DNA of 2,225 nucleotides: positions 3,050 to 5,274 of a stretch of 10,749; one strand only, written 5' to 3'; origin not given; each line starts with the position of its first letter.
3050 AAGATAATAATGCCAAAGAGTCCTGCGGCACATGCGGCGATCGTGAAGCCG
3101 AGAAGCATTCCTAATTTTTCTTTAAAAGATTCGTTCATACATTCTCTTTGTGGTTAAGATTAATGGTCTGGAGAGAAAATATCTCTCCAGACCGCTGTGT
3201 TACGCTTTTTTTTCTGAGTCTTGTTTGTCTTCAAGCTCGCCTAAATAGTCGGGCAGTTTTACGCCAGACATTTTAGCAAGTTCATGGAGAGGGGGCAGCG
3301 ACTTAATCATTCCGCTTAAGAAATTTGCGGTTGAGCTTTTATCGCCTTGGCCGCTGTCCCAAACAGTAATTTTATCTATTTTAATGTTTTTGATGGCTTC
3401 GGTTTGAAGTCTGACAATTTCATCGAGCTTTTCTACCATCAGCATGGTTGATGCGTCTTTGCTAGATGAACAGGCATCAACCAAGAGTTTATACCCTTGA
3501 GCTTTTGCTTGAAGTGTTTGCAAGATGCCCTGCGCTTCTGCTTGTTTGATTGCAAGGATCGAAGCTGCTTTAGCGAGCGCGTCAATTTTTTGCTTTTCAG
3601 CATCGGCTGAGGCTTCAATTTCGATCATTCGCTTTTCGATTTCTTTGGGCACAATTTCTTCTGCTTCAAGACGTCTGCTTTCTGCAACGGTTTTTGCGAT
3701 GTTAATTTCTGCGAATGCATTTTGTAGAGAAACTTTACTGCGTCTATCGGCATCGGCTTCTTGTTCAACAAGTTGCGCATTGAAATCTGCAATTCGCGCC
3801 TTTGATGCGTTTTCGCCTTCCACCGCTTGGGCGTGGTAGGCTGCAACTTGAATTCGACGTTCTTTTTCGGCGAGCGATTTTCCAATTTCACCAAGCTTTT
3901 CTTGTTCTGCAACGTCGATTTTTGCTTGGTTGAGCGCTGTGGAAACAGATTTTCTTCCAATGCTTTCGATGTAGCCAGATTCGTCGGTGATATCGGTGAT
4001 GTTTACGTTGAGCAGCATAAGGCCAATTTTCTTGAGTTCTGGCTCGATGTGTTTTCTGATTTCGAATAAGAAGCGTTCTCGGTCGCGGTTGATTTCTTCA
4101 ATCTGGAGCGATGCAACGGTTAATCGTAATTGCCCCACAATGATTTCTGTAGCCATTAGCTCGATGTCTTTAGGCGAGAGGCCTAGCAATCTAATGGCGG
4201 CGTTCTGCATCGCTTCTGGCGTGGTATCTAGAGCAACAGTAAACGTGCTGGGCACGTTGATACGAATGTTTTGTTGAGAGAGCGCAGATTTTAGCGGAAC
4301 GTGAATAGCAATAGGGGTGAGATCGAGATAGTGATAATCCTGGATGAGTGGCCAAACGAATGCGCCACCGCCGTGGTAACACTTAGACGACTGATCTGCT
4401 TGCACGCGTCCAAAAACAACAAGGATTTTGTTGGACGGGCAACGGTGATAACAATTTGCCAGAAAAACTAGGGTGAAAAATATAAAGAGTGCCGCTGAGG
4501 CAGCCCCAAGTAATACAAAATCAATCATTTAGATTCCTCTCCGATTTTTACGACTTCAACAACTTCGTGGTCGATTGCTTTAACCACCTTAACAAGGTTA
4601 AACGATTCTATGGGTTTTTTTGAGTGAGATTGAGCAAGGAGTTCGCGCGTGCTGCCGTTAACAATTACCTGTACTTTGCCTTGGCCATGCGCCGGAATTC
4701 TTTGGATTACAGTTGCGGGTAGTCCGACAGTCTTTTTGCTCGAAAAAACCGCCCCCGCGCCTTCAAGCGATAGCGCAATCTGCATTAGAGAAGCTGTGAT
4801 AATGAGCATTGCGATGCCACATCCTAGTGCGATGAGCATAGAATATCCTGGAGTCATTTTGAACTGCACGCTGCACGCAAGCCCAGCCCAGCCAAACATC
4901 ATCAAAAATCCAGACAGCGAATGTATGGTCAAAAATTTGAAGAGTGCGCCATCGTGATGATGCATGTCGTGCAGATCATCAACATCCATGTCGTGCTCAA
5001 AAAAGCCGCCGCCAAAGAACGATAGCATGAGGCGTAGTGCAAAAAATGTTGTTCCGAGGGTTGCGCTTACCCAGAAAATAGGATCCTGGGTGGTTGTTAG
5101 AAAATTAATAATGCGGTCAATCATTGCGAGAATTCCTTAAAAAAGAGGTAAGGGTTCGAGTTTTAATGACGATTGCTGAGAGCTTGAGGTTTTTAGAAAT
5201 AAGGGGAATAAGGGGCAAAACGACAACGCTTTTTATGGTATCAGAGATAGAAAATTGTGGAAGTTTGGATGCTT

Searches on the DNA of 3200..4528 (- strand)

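Call 57: search_rna_families(sources=[L162, L163, L164, L153, L157], threshold=gathering)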
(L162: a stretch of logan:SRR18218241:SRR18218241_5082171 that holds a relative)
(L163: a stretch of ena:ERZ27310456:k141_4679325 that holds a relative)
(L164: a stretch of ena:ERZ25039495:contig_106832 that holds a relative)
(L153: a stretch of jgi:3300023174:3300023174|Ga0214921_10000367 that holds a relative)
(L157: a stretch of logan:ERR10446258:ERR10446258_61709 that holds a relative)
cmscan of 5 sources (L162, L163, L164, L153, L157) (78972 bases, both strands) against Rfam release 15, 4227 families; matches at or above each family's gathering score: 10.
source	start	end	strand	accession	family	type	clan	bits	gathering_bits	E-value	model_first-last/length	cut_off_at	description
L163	3158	3230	+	RF00005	tRNA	Gene; tRNA;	CL00001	75.2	29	1.4e-14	1-71/71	no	tRNA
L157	8981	9053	-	RF00005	tRNA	Gene; tRNA;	CL00001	74.8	29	1.8e-14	1-71/71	no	tRNA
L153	7917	7989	+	RF00005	tRNA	Gene; tRNA;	CL00001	74.6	29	2.1e-14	1-71/71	no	tRNA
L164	5072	5144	+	RF00005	tRNA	Gene; tRNA;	CL00001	73.8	29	3.4e-14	1-71/71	no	tRNA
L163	3512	3584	+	RF00005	tRNA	Gene; tRNA;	CL00001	71.7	29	1.3e-13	1-71/71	no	tRNA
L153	8064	8137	+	RF00005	tRNA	Gene; tRNA;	CL00001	65.3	29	7.6e-12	1-71/71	no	tRNA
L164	5274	5348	+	RF00005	tRNA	Gene; tRNA;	CL00001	62.4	29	4.8e-11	1-71/71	no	tRNA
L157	8804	8876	-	RF00005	tRNA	Gene; tRNA;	CL00001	60.2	29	2e-10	1-71/71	no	tRNA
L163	3374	3448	+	RF00005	tRNA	Gene; tRNA;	CL00001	60.1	29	2.1e-10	1-71/71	no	tRNA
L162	3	77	+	RF00005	tRNA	Gene; tRNA;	CL00001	59.6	29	2.8e-10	1-71/71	no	tRNA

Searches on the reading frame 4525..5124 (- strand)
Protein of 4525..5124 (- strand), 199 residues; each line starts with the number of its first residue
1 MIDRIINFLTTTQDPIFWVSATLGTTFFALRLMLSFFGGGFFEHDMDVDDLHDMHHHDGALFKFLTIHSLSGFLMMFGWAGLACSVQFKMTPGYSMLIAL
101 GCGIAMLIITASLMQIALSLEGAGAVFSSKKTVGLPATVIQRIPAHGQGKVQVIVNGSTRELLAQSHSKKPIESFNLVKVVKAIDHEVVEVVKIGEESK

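Call 8: search_protein_families(library=ncbifam, proteins=[window:4525-5124:-])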
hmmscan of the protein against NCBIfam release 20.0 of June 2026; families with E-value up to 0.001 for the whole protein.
window:4525-5124:- (199 aa): 0 families

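Call 12: search_protein_families(library=pfam, proteins=[window:4525-5124:-])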
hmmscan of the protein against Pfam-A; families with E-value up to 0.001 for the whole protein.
window:4525-5124:- (199 aa): 0 families

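Call 38: find_encoding_contigs(protein=window:4525-5124:-, flank=3000, max_places=10)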
Protein window:4525-5124:- (199 aa): no gene with exactly this product is on record in the collection.
